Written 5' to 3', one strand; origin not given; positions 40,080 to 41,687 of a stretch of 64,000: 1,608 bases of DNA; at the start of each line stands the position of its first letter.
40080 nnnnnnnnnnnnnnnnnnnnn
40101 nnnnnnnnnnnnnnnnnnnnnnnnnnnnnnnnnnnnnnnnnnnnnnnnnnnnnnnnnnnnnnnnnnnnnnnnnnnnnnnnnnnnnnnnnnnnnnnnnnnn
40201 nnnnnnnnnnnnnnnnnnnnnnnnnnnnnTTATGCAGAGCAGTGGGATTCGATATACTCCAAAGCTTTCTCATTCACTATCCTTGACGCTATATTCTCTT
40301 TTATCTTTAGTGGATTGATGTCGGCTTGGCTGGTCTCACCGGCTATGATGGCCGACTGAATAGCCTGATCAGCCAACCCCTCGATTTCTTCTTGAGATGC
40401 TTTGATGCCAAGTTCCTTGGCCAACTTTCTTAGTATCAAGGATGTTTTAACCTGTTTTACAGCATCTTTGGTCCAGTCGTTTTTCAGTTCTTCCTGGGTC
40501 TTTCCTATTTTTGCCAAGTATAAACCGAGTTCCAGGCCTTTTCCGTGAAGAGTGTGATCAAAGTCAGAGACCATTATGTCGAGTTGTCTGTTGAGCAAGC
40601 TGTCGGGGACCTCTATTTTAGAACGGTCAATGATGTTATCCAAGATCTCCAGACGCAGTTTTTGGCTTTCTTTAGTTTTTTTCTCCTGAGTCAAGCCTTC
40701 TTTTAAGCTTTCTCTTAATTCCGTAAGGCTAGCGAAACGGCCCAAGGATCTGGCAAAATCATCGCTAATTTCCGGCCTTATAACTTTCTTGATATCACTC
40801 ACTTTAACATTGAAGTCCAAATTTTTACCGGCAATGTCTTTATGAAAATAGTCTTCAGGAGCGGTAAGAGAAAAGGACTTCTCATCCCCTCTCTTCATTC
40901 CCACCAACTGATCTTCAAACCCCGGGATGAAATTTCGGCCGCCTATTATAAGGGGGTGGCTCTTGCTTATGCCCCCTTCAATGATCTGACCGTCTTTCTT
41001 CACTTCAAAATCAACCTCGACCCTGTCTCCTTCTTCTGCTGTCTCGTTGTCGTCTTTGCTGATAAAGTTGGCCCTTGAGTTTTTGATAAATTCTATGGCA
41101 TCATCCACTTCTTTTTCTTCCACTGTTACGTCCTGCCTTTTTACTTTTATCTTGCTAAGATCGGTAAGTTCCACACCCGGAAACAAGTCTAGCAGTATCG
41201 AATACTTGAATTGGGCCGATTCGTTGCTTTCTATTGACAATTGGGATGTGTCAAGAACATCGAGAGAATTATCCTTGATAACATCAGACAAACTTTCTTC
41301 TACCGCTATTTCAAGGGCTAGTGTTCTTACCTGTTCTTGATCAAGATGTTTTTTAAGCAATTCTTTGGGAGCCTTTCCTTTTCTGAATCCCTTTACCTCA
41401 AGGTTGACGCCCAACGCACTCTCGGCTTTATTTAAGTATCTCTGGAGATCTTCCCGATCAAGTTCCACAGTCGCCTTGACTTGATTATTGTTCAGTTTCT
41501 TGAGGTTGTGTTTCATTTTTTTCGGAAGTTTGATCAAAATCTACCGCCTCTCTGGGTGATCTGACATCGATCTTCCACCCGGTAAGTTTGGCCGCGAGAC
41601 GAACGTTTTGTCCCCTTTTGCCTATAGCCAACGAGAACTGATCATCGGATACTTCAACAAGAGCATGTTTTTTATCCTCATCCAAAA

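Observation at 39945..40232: Consensus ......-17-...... promoter driving an ORF-free ~250-nt structured transcript that ends at a bidirectional terminator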

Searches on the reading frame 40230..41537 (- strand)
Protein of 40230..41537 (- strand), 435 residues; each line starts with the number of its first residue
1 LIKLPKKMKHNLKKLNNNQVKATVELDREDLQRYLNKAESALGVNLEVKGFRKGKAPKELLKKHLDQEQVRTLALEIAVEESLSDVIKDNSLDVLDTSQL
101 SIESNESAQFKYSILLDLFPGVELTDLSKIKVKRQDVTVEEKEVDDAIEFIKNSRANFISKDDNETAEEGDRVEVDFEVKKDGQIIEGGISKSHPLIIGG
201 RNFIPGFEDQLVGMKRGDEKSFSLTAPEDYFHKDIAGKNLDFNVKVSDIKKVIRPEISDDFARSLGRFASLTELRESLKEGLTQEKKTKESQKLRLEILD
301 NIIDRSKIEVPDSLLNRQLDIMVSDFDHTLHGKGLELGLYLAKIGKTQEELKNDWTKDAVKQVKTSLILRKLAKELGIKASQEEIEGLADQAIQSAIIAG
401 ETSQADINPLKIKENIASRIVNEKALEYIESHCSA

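Call 8: find_related_loci(query=window:40233-41537:-, collection=genome_contigs, flank=4000)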
Query window:40233-41537:- (435 aa) in genome_contigs; peptide patterns used: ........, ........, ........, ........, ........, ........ (x = any residue, [..] = any of these).
170 stretches matched a pattern; 2 encode a relative of the query (tblastn E <= 1e-3); 2 distinct loci.
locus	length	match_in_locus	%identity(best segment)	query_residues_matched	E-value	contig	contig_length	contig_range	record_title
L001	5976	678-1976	86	1-434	0e+0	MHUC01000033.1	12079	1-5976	MAG: Candidatus Wildermuthbacteria bacterium RIFCSPHIGHO2_12_FULL_40_12 rifcsphigho2_12_scaffold_44450, whole genome sho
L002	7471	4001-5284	70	8-434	0e+0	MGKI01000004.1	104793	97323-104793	MAG: Candidatus Yanofskybacteria bacterium RIFCSPLOWO2_01_FULL_42_49 rifcsplowo2_01_scaffold_287, whole genome shotgun s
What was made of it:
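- Tried and rejected: This returned only 2 loci (call 8).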

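Call 9: find_encoding_contigs(protein=window:40230-41537:-, flank=4000, max_places=10)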
Protein window:40230-41537:- (435 aa): 10 contigs read that carry it; 7 places shown.
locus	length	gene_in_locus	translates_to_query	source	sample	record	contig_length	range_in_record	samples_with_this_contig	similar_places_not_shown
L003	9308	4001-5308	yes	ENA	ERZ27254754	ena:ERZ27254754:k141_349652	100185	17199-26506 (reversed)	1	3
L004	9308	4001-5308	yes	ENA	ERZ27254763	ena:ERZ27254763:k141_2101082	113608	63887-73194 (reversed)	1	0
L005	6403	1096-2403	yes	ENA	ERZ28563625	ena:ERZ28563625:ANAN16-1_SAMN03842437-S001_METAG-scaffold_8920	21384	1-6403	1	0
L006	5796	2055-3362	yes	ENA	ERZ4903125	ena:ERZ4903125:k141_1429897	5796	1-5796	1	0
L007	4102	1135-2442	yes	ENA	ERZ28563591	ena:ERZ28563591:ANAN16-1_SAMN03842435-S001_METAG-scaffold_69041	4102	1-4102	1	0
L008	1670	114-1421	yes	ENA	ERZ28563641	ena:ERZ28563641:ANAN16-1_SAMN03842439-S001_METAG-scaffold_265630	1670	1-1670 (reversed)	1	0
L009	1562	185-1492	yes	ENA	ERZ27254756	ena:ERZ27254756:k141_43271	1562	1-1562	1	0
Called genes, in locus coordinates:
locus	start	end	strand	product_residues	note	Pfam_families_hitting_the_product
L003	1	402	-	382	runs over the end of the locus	PF06068:TIP49 (faint), PF05496:RuvB_N, PF00004:AAA, PF07728:AAA_5 (weak), PF17864:AAA_lid_4, PF05491:WHD_RuvB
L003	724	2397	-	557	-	PF05157:MshEN, PF00437:T2SSE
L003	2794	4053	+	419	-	PF08529:NusA_N, PF00575:S1 (weak), PF13184:KH_NusA_1st, PF26594:KH_NusA_2nd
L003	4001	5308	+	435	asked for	PF05697:Trigger_N, PF00254:FKBP_C, PF05698:Trigger_C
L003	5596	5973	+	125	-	PF07681:DoxX (weak)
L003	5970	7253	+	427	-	PF00266:Aminotran_5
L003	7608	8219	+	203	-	-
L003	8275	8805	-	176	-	-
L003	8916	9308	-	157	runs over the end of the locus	-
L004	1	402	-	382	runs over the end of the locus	PF06068:TIP49 (faint), PF05496:RuvB_N, PF00004:AAA, PF07728:AAA_5 (weak), PF17864:AAA_lid_4, PF05491:WHD_RuvB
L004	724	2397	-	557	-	PF05157:MshEN, PF00437:T2SSE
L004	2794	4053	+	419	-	PF08529:NusA_N, PF00575:S1 (weak), PF13184:KH_NusA_1st, PF26594:KH_NusA_2nd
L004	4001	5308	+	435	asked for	PF05697:Trigger_N, PF00254:FKBP_C, PF05698:Trigger_C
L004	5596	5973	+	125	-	PF07681:DoxX (weak)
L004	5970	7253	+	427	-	PF00266:Aminotran_5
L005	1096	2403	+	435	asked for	PF05697:Trigger_N, PF00254:FKBP_C, PF05698:Trigger_C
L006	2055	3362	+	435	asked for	PF05697:Trigger_N, PF00254:FKBP_C, PF05698:Trigger_C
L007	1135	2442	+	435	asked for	PF05697:Trigger_N, PF00254:FKBP_C, PF05698:Trigger_C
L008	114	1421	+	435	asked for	PF05697:Trigger_N, PF00254:FKBP_C, PF05698:Trigger_C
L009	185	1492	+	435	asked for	PF05697:Trigger_N, PF00254:FKBP_C, PF05698:Trigger_C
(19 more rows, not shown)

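Call 15: find_homologous_proteins(query=window:40233-41537:-, max_evalue=1e-40)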
Query window:40233-41537:- (435 aa): 1253 proteins with E <= 1e-40 among 8000 candidates; the best 120 are listed.
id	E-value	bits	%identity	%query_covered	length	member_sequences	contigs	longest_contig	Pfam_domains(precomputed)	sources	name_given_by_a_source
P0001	5.7e-270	913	100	100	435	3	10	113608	PF00254.35,PF05697.19,PF05698.20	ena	-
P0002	6.1e-233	791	86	100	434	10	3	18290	PF00254.35,PF05697.19,PF05698.20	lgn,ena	-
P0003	1.8e-216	737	83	98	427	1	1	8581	PF00254.35,PF05697.19,PF05698.20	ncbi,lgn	-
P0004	1.7e-212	724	80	98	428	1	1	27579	PF00254.35,PF05697.19,PF05698.20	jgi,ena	-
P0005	2.6e-210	716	79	98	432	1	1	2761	PF00254.35,PF05697.19,PF05698.20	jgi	-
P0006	4.9e-209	712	77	98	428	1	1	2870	PF00254.35,PF05697.19,PF05698.20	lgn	-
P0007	4.6e-208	709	78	98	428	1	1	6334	PF00254.35,PF05697.19,PF05698.20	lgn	-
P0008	3.5e-207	706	79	98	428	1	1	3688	PF00254.35,PF05697.19,PF05698.20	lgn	-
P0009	6.9e-207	705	77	98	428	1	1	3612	PF00254.35,PF05697.19,PF05698.20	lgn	-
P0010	3.1e-206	703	78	98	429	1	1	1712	PF00254.35,PF05697.19,PF05698.20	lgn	-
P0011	4.5e-206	703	77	98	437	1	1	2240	PF00254.35,PF05697.19,PF05698.20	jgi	-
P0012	4.7e-205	699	77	98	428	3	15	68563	PF00254.35,PF05697.19,PF05698.20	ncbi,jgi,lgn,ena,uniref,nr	ncbi:MAG: trigger factor [Candidatus Yanofskybacteria bacterium RIFCSPHIGHO2_02_FULL_43_22]|uniref:T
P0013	5.4e-205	699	77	98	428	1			PF00254.35,PF05697.19,PF05698.20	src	-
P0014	2.0e-204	697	76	98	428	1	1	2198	PF00254.35,PF05697.19,PF05698.20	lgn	-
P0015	6.7e-203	692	76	98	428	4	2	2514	PF00254.35,PF05697.19,PF05698.20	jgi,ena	-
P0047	1.6e-171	589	63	98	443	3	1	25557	PF00254.35,PF05697.19,PF05698.20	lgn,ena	-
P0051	1.5e-169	582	63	98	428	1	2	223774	PF00254.35,PF05697.19,PF05698.20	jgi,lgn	jgi:trigger factor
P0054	3.2e-157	542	56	98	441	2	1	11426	PF00254.35,PF05697.19,PF05698.20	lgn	-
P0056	5.1e-133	462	51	98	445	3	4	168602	PF00254.35,PF05697.19,PF05698.20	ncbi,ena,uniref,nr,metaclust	ncbi:MAG: Trigger factor [Candidatus Yanofskybacteria bacterium GW2011_GWA1_39_13]|uniref:Trigger fa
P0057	9.8e-133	461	52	98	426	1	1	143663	PF00254.35,PF05697.19,PF05698.20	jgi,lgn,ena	-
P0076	5.1e-128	446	52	98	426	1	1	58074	PF00254.35,PF05697.19,PF05698.20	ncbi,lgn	ncbi:MAG: trigger factor [Candidatus Paceibacterota bacterium]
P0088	3.9e-127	443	51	98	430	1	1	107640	PF00254.35,PF05697.19,PF05698.20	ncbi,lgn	-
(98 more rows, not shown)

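Call 16: find_encoding_contigs(protein=P0004, flank=2500, max_places=1)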
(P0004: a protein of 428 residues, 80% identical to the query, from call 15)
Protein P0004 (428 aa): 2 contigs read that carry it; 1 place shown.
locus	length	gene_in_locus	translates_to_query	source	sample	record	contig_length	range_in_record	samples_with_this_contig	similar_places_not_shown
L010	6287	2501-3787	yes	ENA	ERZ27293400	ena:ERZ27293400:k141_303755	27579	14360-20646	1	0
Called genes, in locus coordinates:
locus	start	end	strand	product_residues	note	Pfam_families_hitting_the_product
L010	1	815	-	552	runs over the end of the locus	PF05157:MshEN, PF25199:nSTAND_NTPase5 (faint), PF00437:T2SSE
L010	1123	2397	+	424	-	PF08529:NusA_N, PF00575:S1 (weak), PF13184:KH_NusA_1st, PF26594:KH_NusA_2nd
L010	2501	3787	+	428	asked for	PF05697:Trigger_N, PF00254:FKBP_C, PF05698:Trigger_C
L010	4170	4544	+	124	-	PF07681:DoxX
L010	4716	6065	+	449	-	PF00266:Aminotran_5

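Call 17: find_encoding_contigs(protein=P0012, flank=2500, max_places=1)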
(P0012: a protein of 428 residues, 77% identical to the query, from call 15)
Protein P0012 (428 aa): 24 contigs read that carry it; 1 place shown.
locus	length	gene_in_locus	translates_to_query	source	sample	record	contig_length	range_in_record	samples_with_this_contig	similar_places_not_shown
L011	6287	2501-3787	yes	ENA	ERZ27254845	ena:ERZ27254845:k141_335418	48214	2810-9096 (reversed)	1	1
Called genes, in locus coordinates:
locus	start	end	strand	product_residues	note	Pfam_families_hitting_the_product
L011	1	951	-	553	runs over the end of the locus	PF05157:MshEN, PF00437:T2SSE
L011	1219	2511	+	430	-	PF08529:NusA_N, PF00575:S1 (weak), PF13184:KH_NusA_1st, PF26594:KH_NusA_2nd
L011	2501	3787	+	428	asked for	PF05697:Trigger_N, PF00254:FKBP_C, PF05698:Trigger_C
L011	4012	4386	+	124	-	PF07681:DoxX (weak)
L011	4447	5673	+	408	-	PF00266:Aminotran_5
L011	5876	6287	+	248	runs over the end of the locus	PF00849:PseudoU_synth_2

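Call 18: find_encoding_contigs(protein=P0047, flank=2500, max_places=1)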
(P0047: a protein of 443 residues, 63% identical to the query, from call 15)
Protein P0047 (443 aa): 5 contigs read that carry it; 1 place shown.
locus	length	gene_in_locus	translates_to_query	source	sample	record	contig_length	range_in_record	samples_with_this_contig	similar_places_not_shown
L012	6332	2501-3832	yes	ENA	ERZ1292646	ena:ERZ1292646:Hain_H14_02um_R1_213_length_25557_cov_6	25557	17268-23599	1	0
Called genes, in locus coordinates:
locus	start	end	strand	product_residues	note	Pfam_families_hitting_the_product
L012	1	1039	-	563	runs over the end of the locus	PF05157:MshEN (weak), PF00437:T2SSE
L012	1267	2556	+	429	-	PF08529:NusA_N, PF00575:S1 (weak), PF13184:KH_NusA_1st, PF26594:KH_NusA_2nd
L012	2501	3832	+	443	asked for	PF05697:Trigger_N, PF00254:FKBP_C, PF05698:Trigger_C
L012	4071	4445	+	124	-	PF07681:DoxX (weak)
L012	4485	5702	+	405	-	PF00266:Aminotran_5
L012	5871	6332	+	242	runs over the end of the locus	-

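Call 19: find_encoding_contigs(protein=P0051, flank=2500, max_places=1)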
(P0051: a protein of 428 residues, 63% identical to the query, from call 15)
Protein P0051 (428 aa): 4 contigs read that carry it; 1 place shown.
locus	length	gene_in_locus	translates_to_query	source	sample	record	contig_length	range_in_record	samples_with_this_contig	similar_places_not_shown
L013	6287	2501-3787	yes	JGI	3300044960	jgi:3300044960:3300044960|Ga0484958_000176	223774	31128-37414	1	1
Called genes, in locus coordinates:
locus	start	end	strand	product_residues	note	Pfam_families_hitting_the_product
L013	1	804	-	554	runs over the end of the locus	PF05157:MshEN, PF00437:T2SSE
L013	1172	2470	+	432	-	PF08529:NusA_N, PF00575:S1, PF13184:KH_NusA_1st, PF26594:KH_NusA_2nd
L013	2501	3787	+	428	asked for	PF05697:Trigger_N, PF00254:FKBP_C, PF05698:Trigger_C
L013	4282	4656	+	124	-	-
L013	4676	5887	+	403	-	PF00266:Aminotran_5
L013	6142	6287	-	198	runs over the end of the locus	-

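Call 20: find_encoding_contigs(protein=P0056, flank=2500, max_places=1)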
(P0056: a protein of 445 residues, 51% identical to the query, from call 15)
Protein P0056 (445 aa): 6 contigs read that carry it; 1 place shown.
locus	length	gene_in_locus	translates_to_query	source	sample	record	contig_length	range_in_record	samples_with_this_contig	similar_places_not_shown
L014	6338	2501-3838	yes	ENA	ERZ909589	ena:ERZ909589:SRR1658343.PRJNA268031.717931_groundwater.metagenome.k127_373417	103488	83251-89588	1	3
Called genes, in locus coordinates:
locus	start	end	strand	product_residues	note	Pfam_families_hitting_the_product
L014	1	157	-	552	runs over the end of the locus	PF05157:MshEN, PF00437:T2SSE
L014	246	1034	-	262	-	PF01177:Asp_Glu_race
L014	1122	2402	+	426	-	PF08529:NusA_N, PF00575:S1 (faint), PF13184:KH_NusA_1st, PF26594:KH_NusA_2nd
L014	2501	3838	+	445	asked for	PF05697:Trigger_N, PF00254:FKBP_C, PF05698:Trigger_C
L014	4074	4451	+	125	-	PF07681:DoxX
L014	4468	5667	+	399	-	PF00155:Aminotran_1_2 (faint), PF00266:Aminotran_5, PF01212:Beta_elim_lyase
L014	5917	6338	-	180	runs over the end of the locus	-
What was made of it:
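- On Bacterial Y RNA (YrlA): The neighbouring genes are nusA, tig, DoxX and NifS (calls 9, 16-20).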

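Call 24: find_related_loci(query=A1, collection=metagenome_contigs, flank=1500)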
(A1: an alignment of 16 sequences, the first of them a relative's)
Query A1 (435 aa) in metagenome_contigs; peptide patterns used: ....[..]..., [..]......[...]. (x = any residue, [..] = any of these).
600 stretches matched a pattern (row limit reached: there are more); 553 encode a relative of the query (tblastn E <= 1e-3); the best 80 are kept; 80 distinct loci.
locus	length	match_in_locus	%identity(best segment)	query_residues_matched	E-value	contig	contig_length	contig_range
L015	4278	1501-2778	76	8-433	0e+0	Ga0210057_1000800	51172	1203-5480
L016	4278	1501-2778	51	8-435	3e-143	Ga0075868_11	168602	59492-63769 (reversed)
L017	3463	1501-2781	49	7-435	9e-140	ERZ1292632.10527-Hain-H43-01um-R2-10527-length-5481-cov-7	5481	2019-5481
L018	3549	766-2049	47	6-435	1e-139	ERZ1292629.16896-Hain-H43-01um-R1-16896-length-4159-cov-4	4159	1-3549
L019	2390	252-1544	47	3-435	2e-144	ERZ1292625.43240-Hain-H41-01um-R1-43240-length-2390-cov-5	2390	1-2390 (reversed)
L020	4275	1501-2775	48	8-434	2e-128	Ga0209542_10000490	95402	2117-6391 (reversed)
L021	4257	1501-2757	44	16-434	5e-118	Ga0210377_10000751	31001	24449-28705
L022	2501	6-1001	49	102-435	3e-106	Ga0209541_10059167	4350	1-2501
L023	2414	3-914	51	125-430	6e-101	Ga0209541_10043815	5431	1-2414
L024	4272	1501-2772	34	8-434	3e-75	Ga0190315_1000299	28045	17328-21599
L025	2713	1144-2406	33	12-431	4e-66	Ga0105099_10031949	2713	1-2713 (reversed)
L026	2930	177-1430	33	13-429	1e-62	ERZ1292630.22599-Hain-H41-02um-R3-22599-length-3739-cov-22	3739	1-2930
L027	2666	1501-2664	31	8-394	4e-62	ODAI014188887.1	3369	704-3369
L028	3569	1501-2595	34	8-374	2e-60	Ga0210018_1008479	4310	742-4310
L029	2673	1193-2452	31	8-429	8e-61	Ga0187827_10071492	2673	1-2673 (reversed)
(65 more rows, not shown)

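Call 43: find_encoding_contigs(protein=P0054, flank=1500, max_places=1)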
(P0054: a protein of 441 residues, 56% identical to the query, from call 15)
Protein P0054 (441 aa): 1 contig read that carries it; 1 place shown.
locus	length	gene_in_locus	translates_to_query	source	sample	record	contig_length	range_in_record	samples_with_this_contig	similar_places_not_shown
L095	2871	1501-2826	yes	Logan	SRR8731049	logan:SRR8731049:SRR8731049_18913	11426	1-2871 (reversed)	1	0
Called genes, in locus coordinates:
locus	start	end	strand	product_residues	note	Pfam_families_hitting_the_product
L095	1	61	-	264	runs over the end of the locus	PF01177:Asp_Glu_race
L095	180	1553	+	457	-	PF08529:NusA_N, PF00575:S1 (weak), PF13184:KH_NusA_1st, PF26594:KH_NusA_2nd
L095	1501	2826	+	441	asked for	PF05697:Trigger_N, PF00254:FKBP_C, PF05698:Trigger_C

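Call 44: find_encoding_contigs(protein=P0057, flank=1500, max_places=1)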
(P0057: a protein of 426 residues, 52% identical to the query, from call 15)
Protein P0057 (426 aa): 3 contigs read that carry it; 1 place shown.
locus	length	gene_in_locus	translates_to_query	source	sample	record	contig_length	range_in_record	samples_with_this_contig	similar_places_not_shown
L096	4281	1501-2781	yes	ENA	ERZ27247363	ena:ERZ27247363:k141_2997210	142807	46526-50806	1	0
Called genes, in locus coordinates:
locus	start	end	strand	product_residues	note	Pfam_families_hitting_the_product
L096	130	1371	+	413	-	PF08529:NusA_N, PF00575:S1, PF13184:KH_NusA_1st, PF26594:KH_NusA_2nd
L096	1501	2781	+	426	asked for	PF05697:Trigger_N, PF00254:FKBP_C, PF05698:Trigger_C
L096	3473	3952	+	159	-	PF26390:MamS_MamX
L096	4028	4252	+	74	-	-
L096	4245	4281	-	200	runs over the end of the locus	-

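Call 45: find_encoding_contigs(protein=P0076, flank=1500, max_places=1)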
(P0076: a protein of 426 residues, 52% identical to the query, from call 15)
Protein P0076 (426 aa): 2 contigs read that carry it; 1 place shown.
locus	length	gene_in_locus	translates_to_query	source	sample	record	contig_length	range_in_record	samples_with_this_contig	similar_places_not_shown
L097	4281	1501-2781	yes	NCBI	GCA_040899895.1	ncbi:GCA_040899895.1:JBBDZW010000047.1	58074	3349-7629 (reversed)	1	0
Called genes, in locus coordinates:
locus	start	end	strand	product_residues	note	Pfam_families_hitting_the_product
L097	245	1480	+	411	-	PF08529:NusA_N, PF00575:S1 (weak), PF13184:KH_NusA_1st, PF26594:KH_NusA_2nd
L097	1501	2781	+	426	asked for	PF05697:Trigger_N, PF00254:FKBP_C, PF05698:Trigger_C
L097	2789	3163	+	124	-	PF07681:DoxX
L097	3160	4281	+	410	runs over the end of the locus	PF00266:Aminotran_5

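Call 46: find_encoding_contigs(protein=P0088, flank=1500, max_places=1)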
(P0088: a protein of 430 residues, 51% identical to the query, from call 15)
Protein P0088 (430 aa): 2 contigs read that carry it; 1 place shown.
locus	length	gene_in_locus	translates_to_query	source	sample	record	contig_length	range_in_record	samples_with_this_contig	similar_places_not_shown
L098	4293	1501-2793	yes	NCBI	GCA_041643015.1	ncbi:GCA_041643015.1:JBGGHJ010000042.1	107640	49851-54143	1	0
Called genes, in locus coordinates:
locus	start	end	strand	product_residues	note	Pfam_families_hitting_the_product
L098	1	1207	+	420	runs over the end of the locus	PF08529:NusA_N, PF00575:S1 (weak), PF13184:KH_NusA_1st, PF26594:KH_NusA_2nd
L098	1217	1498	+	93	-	PF01541:GIY-YIG, PF10544:T5orf172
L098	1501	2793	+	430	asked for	PF05697:Trigger_N, PF00254:FKBP_C, PF05698:Trigger_C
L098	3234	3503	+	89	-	-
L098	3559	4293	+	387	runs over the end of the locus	PF00266:Aminotran_5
